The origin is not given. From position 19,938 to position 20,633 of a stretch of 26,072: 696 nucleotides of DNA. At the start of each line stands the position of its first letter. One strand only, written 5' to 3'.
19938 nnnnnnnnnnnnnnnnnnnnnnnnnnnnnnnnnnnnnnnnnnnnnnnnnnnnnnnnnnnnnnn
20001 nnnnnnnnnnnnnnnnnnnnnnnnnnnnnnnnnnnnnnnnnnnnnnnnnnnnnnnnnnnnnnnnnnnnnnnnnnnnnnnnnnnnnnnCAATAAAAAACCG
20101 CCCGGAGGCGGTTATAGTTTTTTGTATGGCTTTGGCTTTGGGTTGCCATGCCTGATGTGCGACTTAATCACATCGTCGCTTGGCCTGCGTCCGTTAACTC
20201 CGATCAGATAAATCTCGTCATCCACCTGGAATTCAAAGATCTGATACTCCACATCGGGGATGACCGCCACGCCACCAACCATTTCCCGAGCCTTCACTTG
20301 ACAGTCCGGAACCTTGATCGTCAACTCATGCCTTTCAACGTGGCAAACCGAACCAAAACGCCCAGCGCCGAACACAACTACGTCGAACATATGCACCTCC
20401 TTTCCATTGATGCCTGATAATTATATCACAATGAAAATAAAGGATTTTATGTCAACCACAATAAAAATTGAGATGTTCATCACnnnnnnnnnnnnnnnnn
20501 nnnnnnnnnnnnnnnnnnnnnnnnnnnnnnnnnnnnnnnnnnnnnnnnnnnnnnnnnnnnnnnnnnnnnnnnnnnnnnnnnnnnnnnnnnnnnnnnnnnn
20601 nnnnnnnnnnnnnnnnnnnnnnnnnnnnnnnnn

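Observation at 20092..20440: Autonomously expressed 92-aa gene between the lysis cassette and the packaging genes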

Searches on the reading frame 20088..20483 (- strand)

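Call 53: search_protein_families(library=ncbifam, proteins=[L022:3866-4144:+, L023:3926-4204:+], max_evalue=10)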
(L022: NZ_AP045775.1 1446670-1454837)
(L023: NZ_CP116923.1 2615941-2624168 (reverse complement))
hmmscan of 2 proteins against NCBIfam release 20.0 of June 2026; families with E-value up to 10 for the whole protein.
L022:3866-4144:+ (92 aa): 0 families

L023:3926-4204:+ (92 aa): 1 family
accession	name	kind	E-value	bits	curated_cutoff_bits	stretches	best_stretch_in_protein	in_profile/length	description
TIGR00742.1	yjbN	subfamily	0.22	10.9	397.2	1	45-83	179-218/318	tRNA dihydrouridine(20/20a) synthase DusA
